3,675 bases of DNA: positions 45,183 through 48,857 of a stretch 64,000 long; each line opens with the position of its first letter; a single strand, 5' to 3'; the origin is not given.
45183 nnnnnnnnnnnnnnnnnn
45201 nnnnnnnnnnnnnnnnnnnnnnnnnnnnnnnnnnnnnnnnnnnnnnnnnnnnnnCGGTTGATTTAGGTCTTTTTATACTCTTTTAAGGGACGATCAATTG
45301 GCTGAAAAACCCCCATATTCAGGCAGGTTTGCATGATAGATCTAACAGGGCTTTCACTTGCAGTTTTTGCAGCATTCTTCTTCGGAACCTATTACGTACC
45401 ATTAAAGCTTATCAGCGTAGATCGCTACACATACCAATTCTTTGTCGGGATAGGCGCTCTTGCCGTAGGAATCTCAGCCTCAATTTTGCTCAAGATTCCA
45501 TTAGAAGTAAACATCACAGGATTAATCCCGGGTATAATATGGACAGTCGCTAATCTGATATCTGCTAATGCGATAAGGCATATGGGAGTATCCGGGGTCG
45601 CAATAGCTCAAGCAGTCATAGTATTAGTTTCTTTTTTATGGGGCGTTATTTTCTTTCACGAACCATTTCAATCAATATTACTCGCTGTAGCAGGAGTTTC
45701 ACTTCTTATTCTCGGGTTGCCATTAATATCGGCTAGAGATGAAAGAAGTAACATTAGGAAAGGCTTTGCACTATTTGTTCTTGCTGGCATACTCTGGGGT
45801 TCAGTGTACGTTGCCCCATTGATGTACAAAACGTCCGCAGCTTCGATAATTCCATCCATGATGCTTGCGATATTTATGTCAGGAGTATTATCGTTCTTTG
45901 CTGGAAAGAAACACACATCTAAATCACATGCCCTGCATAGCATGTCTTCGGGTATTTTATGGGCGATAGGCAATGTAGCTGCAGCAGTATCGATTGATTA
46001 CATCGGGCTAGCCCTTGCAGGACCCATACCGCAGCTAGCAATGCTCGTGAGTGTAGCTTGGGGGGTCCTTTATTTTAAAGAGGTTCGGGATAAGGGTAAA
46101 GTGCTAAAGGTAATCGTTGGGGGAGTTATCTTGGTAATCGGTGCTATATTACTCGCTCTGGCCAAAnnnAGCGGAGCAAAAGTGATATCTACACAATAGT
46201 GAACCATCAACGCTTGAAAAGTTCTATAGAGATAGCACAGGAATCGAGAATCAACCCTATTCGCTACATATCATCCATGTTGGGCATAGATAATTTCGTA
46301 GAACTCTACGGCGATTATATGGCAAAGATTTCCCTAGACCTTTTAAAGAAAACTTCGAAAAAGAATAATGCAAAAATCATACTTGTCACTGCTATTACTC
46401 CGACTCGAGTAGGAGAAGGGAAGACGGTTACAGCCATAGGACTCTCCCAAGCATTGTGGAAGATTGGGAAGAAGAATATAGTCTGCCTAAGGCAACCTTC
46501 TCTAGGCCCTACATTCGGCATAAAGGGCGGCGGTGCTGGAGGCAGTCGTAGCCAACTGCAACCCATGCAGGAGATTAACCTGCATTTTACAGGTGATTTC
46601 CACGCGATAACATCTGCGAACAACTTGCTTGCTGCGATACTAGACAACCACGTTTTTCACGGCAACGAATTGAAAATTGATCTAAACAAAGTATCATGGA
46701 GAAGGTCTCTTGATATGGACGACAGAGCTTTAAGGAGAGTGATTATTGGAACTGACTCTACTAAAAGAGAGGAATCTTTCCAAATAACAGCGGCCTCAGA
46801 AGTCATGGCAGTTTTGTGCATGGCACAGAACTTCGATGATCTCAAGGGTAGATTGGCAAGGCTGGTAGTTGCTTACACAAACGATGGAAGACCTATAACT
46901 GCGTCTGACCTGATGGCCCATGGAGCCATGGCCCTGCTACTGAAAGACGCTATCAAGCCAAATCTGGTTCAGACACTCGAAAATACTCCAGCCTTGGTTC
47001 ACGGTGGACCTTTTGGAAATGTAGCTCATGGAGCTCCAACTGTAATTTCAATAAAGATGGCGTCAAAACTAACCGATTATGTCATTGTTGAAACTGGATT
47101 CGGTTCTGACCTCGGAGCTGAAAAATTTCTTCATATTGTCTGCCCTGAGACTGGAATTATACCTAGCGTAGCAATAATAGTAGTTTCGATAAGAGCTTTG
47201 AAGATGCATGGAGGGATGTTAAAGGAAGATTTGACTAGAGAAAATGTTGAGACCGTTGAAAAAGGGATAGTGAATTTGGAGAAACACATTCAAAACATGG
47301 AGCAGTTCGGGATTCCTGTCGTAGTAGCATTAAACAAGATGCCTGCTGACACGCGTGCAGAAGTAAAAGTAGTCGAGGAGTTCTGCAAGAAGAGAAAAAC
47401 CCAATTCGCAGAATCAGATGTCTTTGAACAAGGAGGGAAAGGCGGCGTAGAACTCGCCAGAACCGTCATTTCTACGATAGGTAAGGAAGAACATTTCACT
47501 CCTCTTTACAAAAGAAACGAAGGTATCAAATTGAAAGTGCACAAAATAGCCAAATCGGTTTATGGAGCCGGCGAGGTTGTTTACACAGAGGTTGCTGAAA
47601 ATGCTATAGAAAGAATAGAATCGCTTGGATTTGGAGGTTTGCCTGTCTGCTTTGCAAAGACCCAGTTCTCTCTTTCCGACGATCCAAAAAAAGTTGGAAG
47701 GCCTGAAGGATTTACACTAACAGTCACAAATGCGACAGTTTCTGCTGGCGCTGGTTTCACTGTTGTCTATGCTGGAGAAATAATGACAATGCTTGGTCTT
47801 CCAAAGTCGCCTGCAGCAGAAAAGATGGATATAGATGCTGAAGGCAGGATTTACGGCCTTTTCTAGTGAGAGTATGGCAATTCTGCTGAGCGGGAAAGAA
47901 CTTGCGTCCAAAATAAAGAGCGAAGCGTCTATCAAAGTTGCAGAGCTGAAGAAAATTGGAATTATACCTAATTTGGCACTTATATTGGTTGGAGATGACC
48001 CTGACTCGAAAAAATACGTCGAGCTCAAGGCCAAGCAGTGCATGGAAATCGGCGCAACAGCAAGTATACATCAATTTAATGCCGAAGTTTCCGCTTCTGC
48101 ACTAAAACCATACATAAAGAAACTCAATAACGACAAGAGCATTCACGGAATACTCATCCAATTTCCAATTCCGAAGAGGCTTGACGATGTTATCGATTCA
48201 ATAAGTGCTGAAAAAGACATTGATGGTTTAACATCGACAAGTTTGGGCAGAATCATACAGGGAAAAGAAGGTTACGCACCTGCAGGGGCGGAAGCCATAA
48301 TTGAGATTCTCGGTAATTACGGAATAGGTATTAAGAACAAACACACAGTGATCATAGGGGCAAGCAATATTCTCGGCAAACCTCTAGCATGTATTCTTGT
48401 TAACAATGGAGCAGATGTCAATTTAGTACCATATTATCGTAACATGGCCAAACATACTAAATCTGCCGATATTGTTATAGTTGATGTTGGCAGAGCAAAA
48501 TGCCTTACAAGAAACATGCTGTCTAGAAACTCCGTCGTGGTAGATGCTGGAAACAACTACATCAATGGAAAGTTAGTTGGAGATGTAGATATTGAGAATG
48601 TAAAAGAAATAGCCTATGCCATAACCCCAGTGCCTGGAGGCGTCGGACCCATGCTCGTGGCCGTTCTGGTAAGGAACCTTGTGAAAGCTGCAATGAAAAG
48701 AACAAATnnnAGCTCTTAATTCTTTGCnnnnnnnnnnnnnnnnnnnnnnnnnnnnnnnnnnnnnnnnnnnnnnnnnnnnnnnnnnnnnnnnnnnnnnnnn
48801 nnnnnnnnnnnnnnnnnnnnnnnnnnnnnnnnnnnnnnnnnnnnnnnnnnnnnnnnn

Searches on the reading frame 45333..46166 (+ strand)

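Call 89: search_protein_families(library=ncbifam, proteins=[window:45333-46166:+], max_evalue=1e-10)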
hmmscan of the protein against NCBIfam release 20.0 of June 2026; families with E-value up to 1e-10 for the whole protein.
window:45333-46166:+ (278 aa): 1 family
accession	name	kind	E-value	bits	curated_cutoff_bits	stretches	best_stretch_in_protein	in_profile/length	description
TIGR00776.1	RhaT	subfamily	3.9e-21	75.4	319.6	1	7-278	3-290/290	RhaT/GlcU family sugar-proton symporter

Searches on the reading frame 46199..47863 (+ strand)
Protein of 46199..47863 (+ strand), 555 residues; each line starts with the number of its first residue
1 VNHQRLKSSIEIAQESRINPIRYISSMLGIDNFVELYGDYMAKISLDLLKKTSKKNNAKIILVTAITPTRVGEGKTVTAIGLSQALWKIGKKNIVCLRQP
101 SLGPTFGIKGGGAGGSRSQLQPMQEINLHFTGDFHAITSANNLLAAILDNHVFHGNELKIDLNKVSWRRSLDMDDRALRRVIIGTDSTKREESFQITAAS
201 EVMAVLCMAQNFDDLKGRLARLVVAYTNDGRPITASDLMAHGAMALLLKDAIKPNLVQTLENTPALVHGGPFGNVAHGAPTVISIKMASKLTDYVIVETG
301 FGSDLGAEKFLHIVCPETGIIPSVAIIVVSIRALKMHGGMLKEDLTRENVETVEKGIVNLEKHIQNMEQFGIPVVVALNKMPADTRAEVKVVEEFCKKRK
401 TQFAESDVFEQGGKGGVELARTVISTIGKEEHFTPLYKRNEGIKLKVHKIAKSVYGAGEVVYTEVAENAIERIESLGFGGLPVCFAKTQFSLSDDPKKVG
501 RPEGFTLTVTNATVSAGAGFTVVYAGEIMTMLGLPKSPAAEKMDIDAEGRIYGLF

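Call 3: search_protein_families(library=pfam, proteins=[window:46199-47863:+], max_evalue=0.01)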
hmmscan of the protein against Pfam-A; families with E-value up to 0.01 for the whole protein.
window:46199-47863:+ (555 aa): 1 family
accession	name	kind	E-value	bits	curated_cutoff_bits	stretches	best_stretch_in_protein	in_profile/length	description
PF01268.25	FTHFS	-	1.4e-234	780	27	1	8-555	2-556/556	Formate--tetrahydrofolate ligase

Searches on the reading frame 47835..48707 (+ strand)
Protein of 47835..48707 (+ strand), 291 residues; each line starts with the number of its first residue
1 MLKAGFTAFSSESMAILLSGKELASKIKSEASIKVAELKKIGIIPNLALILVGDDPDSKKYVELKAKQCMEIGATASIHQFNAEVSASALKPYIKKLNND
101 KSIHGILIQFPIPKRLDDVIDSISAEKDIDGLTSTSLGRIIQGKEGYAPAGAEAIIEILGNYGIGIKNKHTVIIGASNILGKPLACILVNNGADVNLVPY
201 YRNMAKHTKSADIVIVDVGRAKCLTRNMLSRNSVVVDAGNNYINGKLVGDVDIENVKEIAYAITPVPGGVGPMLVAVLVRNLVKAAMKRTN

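Call 3: search_protein_families(library=pfam, proteins=[window:47835-48707:+], max_evalue=0.01)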
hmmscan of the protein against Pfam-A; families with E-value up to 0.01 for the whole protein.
window:47835-48707:+ (291 aa): 2 families
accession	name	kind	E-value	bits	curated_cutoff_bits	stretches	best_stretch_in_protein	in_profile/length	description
PF02882.25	THF_DHG_CYH_C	-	4e-47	160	27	1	135-288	3-158/160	Tetrahydrofolate dehydrogenase/cyclohydrolase, NAD(P)-binding domain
PF00763.28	THF_DHG_CYH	-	1.6e-32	112.6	32.8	1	18-130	1-115/115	Tetrahydrofolate dehydrogenase/cyclohydrolase, catalytic domain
